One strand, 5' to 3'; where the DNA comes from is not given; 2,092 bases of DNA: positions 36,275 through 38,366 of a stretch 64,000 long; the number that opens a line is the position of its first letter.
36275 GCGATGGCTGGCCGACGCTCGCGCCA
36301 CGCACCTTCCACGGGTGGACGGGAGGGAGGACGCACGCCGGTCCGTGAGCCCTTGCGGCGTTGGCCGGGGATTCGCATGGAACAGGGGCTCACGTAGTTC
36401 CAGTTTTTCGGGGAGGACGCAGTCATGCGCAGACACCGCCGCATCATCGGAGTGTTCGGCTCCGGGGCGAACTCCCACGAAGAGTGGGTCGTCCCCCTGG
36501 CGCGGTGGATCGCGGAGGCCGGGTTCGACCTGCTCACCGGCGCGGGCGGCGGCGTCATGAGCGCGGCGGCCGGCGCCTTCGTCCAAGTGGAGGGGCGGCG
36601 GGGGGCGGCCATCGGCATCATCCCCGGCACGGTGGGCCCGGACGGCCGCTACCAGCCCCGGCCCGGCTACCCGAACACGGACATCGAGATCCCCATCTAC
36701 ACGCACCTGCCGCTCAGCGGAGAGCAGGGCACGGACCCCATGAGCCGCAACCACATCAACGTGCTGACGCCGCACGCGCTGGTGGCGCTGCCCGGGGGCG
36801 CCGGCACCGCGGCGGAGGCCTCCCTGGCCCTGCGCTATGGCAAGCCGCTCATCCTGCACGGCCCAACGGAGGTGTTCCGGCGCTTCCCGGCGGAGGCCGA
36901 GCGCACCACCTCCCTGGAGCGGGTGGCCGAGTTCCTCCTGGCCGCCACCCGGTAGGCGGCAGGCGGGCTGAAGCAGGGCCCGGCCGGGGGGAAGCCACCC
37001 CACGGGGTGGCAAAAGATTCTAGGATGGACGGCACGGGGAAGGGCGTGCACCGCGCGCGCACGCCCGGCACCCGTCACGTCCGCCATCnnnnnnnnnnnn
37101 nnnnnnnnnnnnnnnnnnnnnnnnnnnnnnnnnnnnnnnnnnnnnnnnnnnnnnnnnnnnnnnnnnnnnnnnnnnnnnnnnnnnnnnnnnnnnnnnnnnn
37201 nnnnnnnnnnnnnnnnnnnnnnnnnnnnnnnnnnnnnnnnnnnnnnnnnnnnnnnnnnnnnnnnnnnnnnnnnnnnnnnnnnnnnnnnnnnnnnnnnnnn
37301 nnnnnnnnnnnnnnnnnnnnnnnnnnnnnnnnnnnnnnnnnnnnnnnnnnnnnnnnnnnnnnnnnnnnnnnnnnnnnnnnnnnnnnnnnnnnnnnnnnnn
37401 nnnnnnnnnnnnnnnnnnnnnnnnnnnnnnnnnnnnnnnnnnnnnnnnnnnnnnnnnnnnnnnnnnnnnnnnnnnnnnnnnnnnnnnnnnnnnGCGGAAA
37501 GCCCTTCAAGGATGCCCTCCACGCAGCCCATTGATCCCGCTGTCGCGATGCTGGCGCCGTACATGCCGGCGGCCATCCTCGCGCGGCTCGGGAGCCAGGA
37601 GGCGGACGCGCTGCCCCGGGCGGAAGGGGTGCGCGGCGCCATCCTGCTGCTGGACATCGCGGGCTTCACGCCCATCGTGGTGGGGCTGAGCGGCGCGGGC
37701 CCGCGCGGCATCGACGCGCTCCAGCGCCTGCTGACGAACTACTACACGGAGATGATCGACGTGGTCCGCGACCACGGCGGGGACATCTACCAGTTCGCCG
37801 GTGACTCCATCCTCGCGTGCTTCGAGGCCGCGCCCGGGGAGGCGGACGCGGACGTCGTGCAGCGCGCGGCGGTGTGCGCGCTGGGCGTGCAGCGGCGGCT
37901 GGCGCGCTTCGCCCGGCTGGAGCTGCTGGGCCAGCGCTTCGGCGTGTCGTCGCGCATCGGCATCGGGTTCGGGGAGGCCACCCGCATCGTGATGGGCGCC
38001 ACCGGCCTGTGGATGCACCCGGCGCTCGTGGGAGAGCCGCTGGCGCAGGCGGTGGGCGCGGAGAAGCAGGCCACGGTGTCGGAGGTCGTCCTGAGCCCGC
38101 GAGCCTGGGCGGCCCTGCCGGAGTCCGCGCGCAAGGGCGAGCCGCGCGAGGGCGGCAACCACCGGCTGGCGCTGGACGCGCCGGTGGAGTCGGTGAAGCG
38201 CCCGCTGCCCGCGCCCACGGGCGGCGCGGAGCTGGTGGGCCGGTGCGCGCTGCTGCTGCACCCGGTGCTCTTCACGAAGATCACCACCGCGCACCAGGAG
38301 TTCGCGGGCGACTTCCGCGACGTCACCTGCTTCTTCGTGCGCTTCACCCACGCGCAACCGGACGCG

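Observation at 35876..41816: Candidate nucleotide-second-messenger module: SLOG/LOG-like protein, 4-TM protein and a double-cyclase STAND-TPR protein in one operon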

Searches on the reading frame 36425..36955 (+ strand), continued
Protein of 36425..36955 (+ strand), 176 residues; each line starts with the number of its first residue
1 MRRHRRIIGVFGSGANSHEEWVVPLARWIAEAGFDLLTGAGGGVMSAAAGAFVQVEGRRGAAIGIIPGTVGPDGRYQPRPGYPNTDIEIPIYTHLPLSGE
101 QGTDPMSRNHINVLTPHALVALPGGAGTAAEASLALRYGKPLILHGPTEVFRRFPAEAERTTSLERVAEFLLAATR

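Call 30: search_protein_families(library=pfam, proteins=[L035:8517-9767:+, L035:10567-11970:+, L064:10573-11775:+, L074:10524-11501:+, L073:9305-9973:+, L079:3815-5020:+, L076:10545-11594:+, L045:10520-11245:+, L080:10522-11250:+, L051:8502-10004:+], max_evalue=0.001)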
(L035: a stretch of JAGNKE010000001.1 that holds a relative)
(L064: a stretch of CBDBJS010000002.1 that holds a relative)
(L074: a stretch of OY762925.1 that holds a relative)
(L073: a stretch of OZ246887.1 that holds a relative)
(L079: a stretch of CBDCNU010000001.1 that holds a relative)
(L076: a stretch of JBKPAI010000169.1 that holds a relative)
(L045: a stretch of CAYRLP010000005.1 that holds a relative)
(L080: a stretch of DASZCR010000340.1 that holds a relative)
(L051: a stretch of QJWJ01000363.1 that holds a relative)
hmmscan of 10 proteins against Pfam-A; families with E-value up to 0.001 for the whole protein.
L035:8517-9767:+ (416 aa): 3 families
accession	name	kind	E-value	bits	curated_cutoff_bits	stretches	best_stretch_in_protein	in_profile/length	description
PF00198.28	2-oxoacid_dh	-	1.3e-86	290.3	23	1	191-416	4-232/232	2-oxoacid dehydrogenases acyltransferase (catalytic domain)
PF02817.22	E3_binding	-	5e-18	65.5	23.7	1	128-161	3-36/36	e3 binding domain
PF00364.28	Biotin_lipoyl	-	6.1e-18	64.9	22.1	1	5-77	3-73/73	Biotin-requiring enzyme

L035:10567-11970:+ (467 aa): 13 families
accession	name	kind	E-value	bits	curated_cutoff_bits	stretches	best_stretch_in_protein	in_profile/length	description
PF07992.20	Pyr_redox_2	-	1.2e-73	248.5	26.1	1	8-327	2-291/291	Pyridine nucleotide-disulphide oxidoreductase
PF02852.28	Pyr_redox_dim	-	1.1e-38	132.3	25.3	1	348-456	1-109/110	Pyridine nucleotide-disulphide oxidoreductase, dimerisation domain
PF00070.33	Pyr_redox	-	1.3e-24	86.9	22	1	178-253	2-77/82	Pyridine nucleotide-disulphide oxidoreductase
PF13738.12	Pyr_redox_3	-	1.6e-15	57.6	30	1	10-311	1-305/305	Pyridine nucleotide-disulphide oxidoreductase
PF01134.28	GIDA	-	5.3e-09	36.1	22.1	1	8-147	1-150/391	Glucose inhibited division protein A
PF01266.30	DAO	-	5.5e-09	36.5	27.9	1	223-297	156-231/353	FAD dependent oxidoreductase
PF12831.13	FAD_oxidored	-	9.1e-08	32.2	27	1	8-44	1-38/416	FAD dependent oxidoreductase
PF13450.12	NAD_binding_8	-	2.5e-07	31.3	21.9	1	11-44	1-35/68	NAD(P)-binding Rossmann-like domain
PF03486.20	HI0933_like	-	3.4e-07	30.4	50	1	8-38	2-32/244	HI0933-like protein Rossmann domain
PF00890.30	FAD_binding_2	-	8.9e-06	25.6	20.4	1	8-41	1-34/414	FAD binding domain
PF13434.12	Lys_Orn_oxgnase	-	8.1e-05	22.4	21.3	0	123-216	133-231/339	L-lysine 6-monooxygenase/L-ornithine 5-monooxygenase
PF01262.27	AlaDh_PNT_C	-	0.00021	21.2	23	0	7-36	29-58/214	Alanine dehydrogenase/PNT, C-terminal domain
PF02826.25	2-Hacid_dh_C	-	0.00028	20.7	25.1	0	163-209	23-70/178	D-isomer specific 2-hydroxyacid dehydrogenase, NAD binding domain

L064:10573-11775:+ (400 aa): 4 families
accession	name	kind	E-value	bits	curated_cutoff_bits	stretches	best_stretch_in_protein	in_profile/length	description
PF00155.27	Aminotran_1_2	-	3.6e-44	151.9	19.7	1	52-383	17-350/361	Aminotransferase class I and II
PF01041.23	DegT_DnrJ_EryC1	-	4.4e-08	33.2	19.8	1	102-217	39-147/360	DegT/DnrJ/EryC1/StrS aminotransferase family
PF01053.26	Cys_Met_Meta_PP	-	8e-06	25.1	27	1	102-213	67-171/381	Cys/Met metabolism PLP-dependent enzyme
PF00266.25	Aminotran_5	-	0.00035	20.1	21.5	1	102-217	61-177/371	Aminotransferase class-V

L074:10524-11501:+ (325 aa): 3 families
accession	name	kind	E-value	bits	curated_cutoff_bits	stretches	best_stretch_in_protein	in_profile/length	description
PF00293.34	NUDIX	-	1.1e-16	61.5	21.1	1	177-282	5-123/134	NUDIX domain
PF09296.17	NUDIX-like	-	1.9e-12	48.2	22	1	38-136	1-96/96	NADH pyrophosphatase-like rudimentary NUDIX domain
PF09297.16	Zn_ribbon_NUD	-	3.3e-07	30.3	24.8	1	138-171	1-32/32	NADH pyrophosphatase zinc ribbon domain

L073:9305-9973:+ (222 aa): 1 family
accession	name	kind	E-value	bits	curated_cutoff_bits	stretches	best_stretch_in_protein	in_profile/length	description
PF01323.26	DSBA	-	2.2e-28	99.8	25.6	1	17-214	2-190/191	DSBA-like thioredoxin domain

L079:3815-5020:+ (401 aa): 1 family
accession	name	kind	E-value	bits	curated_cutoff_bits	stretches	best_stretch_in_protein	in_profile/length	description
PF11013.13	DUF2851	-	6.7e-36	124.5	25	1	23-236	1-212/375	Protein of unknown function (DUF2851)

L076:10545-11594:+ (349 aa): 1 family
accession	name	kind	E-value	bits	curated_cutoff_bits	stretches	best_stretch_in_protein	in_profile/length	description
PF07588.17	DUF1554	-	6.4e-07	29.7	27.5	1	171-307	3-133/136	Protein of unknown function (DUF1554)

L045:10520-11245:+ (241 aa): 2 families
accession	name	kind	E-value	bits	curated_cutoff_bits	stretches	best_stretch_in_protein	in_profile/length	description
PF00583.31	Acetyltransf_1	-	4.6e-08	33.8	20.7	1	138-171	70-103/116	Acetyltransferase (GNAT) family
PF13508.13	Acetyltransf_7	-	4.3e-07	30.7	27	1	139-193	40-83/84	Acetyltransferase (GNAT) domain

L080:10522-11250:+ (242 aa): 0 families

L051:8502-10004:+ (500 aa): 0 families

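Call 75: predict_structure(alignment_id=A1)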
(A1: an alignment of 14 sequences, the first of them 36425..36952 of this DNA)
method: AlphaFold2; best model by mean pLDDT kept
length: 176 residues; sequences in the alignment: 14
mean_pLDDT: 93.1   pTM: 0.89
mean pLDDT of the five models: 93.1, 93.0, 92.3, 92.3, 92.1
residues with pLDDT >= 90: 150; 70-90: 15; 50-70: 10; < 50: 1
segments of 3 or more residues with pLDDT < 50: none
pLDDT, mean of each block of 10 residues (from residue 1): 84 96 98 97 97 98 95 93 96 80 75 96 93 95 96 94 98 95
secondary structure, 60 per line:
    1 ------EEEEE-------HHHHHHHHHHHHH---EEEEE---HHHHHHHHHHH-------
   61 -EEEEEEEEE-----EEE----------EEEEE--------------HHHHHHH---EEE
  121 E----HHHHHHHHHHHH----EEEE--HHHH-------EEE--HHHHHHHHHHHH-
elements in order: E7-11 H19-31 E35-39 H43-53 E62-70 E76-78 E89-93 H108-114 E118-121 H126-137 E142-145 H148-151 E159-161 H164-175

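Call 77: fold_search(model_id=the predicted structure, library=pdb)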
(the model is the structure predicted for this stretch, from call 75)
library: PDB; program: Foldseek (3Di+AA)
matches with E <= 10: 1485; with E <= 0.001: 91
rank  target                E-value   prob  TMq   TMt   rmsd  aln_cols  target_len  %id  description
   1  2iz5_B                5.2e-09  1.00  0.71  0.77   3.3       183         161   28  FUNCTION AND STRUCTURE OF THE MOLYBDENUM COFACTOR CARRIER PROTEIN MCP FROM CHLAMYDOMONAS REINHARDTII (released 2006-07-26)
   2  6y01_BBB              9.3e-09  1.00  0.72  0.77   4.1       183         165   28  The structure of the molybdenum cofactor binding protein from the phototrophic bacterium Rippkaea orientalis (released 2020-09-16)
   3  6y01_CCC              1.1e-08  1.00  0.73  0.79   4.0       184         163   27  The structure of the molybdenum cofactor binding protein from the phototrophic bacterium Rippkaea orientalis (released 2020-09-16)
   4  6y01_DDD              3.0e-08  1.00  0.74  0.78   3.7       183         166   28  The structure of the molybdenum cofactor binding protein from the phototrophic bacterium Rippkaea orientalis (released 2020-09-16)
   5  9us2_A                4.1e-08  1.00  0.64  0.55   5.4       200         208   17  Crystal structure of YgdH from Neisseria meningitidis (released 2025-08-06)
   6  6y01_AAA              1.0e-07  1.00  0.73  0.78   3.8       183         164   28  The structure of the molybdenum cofactor binding protein from the phototrophic bacterium Rippkaea orientalis (released 2020-09-16)
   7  2iz5_C                1.8e-07  1.00  0.70  0.77   4.0       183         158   28  FUNCTION AND STRUCTURE OF THE MOLYBDENUM COFACTOR CARRIER PROTEIN MCP FROM CHLAMYDOMONAS REINHARDTII (released 2006-07-26)
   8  9us2_B                1.9e-07  1.00  0.63  0.55   5.7       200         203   18  Crystal structure of YgdH from Neisseria meningitidis (released 2025-08-06)
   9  2iz7_A                2.0e-07  1.00  0.70  0.76   3.5       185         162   30  structure of Moco Carrier Protein from Chlamydomonas reinhardtii (released 2006-07-27)
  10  9us2_C                2.8e-07  1.00  0.65  0.57   5.6       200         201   17  Crystal structure of YgdH from Neisseria meningitidis (released 2025-08-06)
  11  2iz5_A                3.0e-07  1.00  0.72  0.79   3.3       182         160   26  FUNCTION AND STRUCTURE OF THE MOLYBDENUM COFACTOR CARRIER PROTEIN MCP FROM CHLAMYDOMONAS REINHARDTII (released 2006-07-26)
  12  5wq3_C                3.0e-07  1.00  0.69  0.59   3.9       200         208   20  Crystal structure of type-II LOG from Corynebacterium glutamicum (released 2017-04-12)
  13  2iz6_B                3.2e-07  1.00  0.67  0.74   3.5       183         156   27  Structure of the Chlamydomonas rheinhardtii Moco Carrier Protein (released 2006-07-26)
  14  2iz5_D                3.4e-07  1.00  0.70  0.76   4.1       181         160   27  FUNCTION AND STRUCTURE OF THE MOLYBDENUM COFACTOR CARRIER PROTEIN MCP FROM CHLAMYDOMONAS REINHARDTII (released 2006-07-26)
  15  1rcu_A                3.6e-07  1.00  0.73  0.76   3.1       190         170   18  X-RAY STRUCTURE OF TM1055 NORTHEAST STRUCTURAL GENOMICS CONSORTIUM TARGET VT76 (released 2003-12-02)
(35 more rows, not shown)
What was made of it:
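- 36425..36955 (+): SLOG cluster-4 protein, 176 aa, resembling molybdenum-cofactor carrier proteins and LOG enzymes. It carries GGGxxM and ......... motifs and an invariant SRNHxN motif. The model has pLDDT 93, and Foldseek ranks the carrier proteins first, then LOG, YgdH, PpnN and DprA (calls 75, 77).
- On SLOG superfamily, cluster 4 (Pfam PF18306): Foldseek probability is 1.00 to the carrier proteins, LOG enzymes and DprA (calls 75, 77).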

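Call 78: search_protein_families(library=pfam, proteins=[L029:8499-9890:-, L029:10603-12699:-, L029:12709-13902:-, L029:7501-8472:+, L018:8505-9899:-, L018:7542-8477:+], max_evalue=0.0001)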
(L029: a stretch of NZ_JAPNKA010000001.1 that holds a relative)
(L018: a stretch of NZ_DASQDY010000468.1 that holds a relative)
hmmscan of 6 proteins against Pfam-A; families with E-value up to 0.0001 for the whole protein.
L029:8499-9890:- (463 aa): 1 family
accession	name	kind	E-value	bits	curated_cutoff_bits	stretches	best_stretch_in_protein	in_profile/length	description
PF00067.27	p450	-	1.8e-95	320.9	22.8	1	8-437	1-447/462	Cytochrome P450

L029:10603-12699:- (698 aa): 2 families
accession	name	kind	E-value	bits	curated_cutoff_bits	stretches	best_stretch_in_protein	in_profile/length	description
PF00282.25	Pyridoxal_deC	-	9.8e-24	84.2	27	2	319-421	146-240/375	Pyridoxal-dependent decarboxylase conserved domain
PF21391.3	tyr_de_CO2_C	-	1.9e-15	57.4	27.2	1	569-677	21-129/141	Tyrosine decarboxylase, C-terminal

L029:12709-13902:- (397 aa): 1 family
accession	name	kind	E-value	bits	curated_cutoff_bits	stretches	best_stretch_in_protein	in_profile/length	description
PF05940.17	NnrS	-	5.4e-32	112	28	1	21-390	3-367/371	NnrS protein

L029:7501-8472:+ (323 aa): 0 families

L018:8505-9899:- (464 aa): 1 family
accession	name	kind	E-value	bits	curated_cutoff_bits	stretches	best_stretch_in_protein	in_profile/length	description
PF00067.27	p450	-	2.7e-94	317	22.8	1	8-437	1-447/462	Cytochrome P450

L018:7542-8477:+ (311 aa): 0 families

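Call 96: search_protein_families(library=pfam, proteins=[L059:690-6365:+, L036:12139-15411:+, L036:10754-11971:+, L070:5353-9501:-], max_evalue=0.001)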
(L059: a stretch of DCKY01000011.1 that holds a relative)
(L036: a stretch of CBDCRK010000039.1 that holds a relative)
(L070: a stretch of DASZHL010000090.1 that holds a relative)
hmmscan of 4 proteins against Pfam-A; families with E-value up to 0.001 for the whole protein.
L059:690-6365:+ (1891 aa): 29 families (the best 25 are shown)
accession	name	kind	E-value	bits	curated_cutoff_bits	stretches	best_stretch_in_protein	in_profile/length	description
PF00005.33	ABC_tran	-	1.7e-38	132.8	25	0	1563-1594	1-32/137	ABC transporter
PF17760.6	UvrA_inter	-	9.8e-28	96.6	23.3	2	1083-1189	2-106/109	UvrA interaction domain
PF13304.12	AAA_21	-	1.2e-22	81.8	27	0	484-539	247-303/304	AAA domain, putative AbiEii toxin, Type IV TA system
PF02463.25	SMC_N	-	9.6e-22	77.9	40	0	1767-1841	135-209/220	RecF/RecN/SMC N terminal domain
PF13191.12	AAA_16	-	4.4e-18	66.8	32.6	1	1559-1606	11-60/167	AAA ATPase domain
PF20703.3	nSTAND1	-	2.8e-15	57.3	27.1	0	962-993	19-50/379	Novel STAND NTPase 1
PF13555.12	AAA_29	-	1.1e-14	54.4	27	0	1568-1590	17-39/61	P-loop containing region of AAA domain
PF17755.6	UvrA_DNA-bind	-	1.5e-14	54.6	23.2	1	295-361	1-65/110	UvrA DNA-binding domain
PF03193.22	RsgA_GTPase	-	1.7e-12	48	30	0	1555-1596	89-129/174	RsgA GTPase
PF13401.12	AAA_22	-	3.5e-10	40.7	27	0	1575-1597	7-29/130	AAA domain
PF13481.12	AAA_25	-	1.2e-09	38.5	27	0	1569-1593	29-53/195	AAA domain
PF01443.25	Viral_helicase1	-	1.3e-09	38.6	21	0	1576-1600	1-27/228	Viral superfamily 1 RNA helicase core domain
PF05729.18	NACHT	-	2.5e-08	34.4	26.7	0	626-650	4-30/167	NACHT domain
PF02492.25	cobW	-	4.2e-08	33.4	20.7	0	1575-1595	2-22/180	CobW/HypB/UreG, nucleotide-binding domain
PF13238.12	AAA_18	-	2e-07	31.9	29.4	0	1577-1596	2-21/128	AAA domain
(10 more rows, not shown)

L036:12139-15411:+ (1090 aa): 6 families
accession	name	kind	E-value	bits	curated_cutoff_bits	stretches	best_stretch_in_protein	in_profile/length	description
PF00133.28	tRNA-synt_1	-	1.1e-111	374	22.7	1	24-719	2-413/414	tRNA synthetases class I (I, L, M and V)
PF08264.19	Anticodon_1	-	4.4e-39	134.1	25.1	1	812-968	1-146/148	Anticodon-binding domain of tRNA ligase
PF09334.17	tRNA-synt_1g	-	6.1e-19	68.5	20.1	2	46-102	2-58/391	tRNA synthetases class I (M)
PF10458.14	Val_tRNA-synt_C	-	8.9e-12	45.5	25.9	1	1027-1089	3-65/66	Valyl tRNA synthetase tRNA binding arm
PF01406.26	tRNA-synt_1e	-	1.8e-06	28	27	1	660-710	233-283/301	tRNA synthetases class I (C) catalytic domain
PF13603.12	tRNA-synt_1_2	-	1.6e-05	24.9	25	1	224-354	22-139/185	Leucyl-tRNA synthetase, editing domain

L036:10754-11971:+ (405 aa): 3 families
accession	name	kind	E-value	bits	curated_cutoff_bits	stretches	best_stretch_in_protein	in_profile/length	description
PF13527.13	Acetyltransf_9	-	4.6e-27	95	25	1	4-127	1-125/127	Acetyltransferase (GNAT) domain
PF17668.7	Acetyltransf_17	-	9.8e-20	71.8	25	1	179-297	1-113/114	Acetyltransferase (GNAT) domain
PF13530.11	SCP2_2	-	8.3e-18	65.3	23.2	1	301-401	1-104/105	Sterol carrier protein domain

L070:5353-9501:- (1382 aa): 7 families
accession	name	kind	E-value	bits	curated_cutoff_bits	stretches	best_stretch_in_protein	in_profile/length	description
PF08494.16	DEAD_assoc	-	4.3e-51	173.9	23.5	1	631-833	1-191/191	DEAD/H associated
PF19306.5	WH_Lhr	-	1.3e-34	119.4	27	1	400-563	2-165/168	Large helicase-related protein, winged helix domain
PF00270.35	DEAD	-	3.2e-29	102.3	26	1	22-209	2-161/167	DEAD/DEAH box helicase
PF23234.1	WH4_Lhr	-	4.6e-28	97.1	27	1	1271-1348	6-83/87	Large helicase-related protein, winged-helix domain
PF00271.37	Helicase_C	-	1.6e-16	60.9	23.5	1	265-362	13-108/110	Helicase conserved C-terminal domain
PF23235.1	WH3_Lhr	-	2.9e-16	60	27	1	1059-1132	1-73/95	Large helicase-related protein, winged-helix domain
PF04851.21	ResIII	-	3.9e-07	30.6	22.5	1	35-208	24-162/164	Type III restriction enzyme, res subunit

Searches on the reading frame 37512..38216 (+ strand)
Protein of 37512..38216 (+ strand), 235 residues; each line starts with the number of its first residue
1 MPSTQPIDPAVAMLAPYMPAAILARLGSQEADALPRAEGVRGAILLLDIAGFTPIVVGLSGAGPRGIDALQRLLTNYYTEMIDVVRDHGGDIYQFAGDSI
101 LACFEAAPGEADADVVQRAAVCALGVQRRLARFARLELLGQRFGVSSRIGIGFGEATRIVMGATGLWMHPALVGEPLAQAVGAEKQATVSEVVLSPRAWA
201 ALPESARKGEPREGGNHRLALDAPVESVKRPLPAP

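Call 32: search_solved_structures(query=window:37512-38216:+, max_evalue=0.01, show_alignments=2)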
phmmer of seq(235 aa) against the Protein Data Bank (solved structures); distinct sequences matched with E-value up to 0.01: 14.
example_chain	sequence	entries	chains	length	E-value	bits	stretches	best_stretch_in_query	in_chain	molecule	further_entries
4cm0_A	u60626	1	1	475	7.2e-12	48.8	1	13-203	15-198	SOLUBLE ADENYLYL CYCLASE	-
4oya_A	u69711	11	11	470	7.2e-12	48.8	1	13-203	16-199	Adenylate cyclase type 10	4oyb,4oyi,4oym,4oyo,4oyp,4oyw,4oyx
4clf_A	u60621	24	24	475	7.5e-12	48.7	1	13-203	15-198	ADENYLATE CYCLASE TYPE 10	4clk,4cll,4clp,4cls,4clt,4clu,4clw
4cm2_A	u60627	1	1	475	7.6e-12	48.7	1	13-203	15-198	ADENYLATE CYCLASE TYPE 10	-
2w01_A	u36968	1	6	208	2e-08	37.5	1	44-165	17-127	ADENYLATE CYCLASE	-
6fht_A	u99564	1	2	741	2.3e-07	34.1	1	43-163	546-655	Bacteriophytochrome,Adenylate cyclase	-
3r5g_A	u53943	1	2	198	1.1e-05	28.5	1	45-202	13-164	CyaB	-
1wc1_A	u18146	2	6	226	0.00094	22.2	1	42-124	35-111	ADENYLATE CYCLASE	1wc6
1wc0_A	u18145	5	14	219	0.0012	21.9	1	43-124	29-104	ADENYLATE CYCLASE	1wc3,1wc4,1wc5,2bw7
4p2m_A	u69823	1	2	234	0.0054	19.8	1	8-128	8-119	Adenylate cyclase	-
1ybt_A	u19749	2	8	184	0.0063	19.5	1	47-134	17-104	hydrolase, alpha/beta hydrolase fold family | lipJ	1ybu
4p2x_A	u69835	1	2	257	0.007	19.4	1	8-127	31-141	Adenylate cyclase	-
7yz9_A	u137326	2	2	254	0.0078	19.2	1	8-127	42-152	Adenylate cyclase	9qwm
4p2f_A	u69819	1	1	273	0.0091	19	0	8-126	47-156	Adenylate cyclase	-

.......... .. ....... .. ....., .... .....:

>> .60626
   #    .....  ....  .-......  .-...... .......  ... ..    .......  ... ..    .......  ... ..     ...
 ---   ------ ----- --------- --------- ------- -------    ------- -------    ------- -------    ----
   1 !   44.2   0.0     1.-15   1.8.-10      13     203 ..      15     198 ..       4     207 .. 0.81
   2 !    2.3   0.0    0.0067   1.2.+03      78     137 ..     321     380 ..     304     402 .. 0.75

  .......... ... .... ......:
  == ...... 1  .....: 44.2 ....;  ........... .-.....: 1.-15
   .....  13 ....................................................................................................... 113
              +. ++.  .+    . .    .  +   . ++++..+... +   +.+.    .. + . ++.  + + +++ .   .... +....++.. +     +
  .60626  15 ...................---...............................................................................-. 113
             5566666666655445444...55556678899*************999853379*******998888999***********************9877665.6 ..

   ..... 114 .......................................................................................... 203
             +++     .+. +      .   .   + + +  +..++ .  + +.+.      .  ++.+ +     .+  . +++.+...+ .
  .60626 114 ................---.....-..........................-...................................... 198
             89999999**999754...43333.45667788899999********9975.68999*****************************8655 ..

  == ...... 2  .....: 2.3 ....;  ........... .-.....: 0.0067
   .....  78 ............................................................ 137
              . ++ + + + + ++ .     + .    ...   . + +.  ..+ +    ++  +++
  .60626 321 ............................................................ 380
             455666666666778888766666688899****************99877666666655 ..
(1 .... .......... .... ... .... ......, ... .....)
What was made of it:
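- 37548..38141 (+): Cyclase domain C1 (residues 13-210). It supplies the two metal-binding Asp residues (D48 in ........, D98 in FAGDS). Best PDB hit is human sAC residues 15-198, E=7e-12 (call 32).
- On Soluble adenylyl cyclase (ADCY10) type: They are Gln and Val here (call 32).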
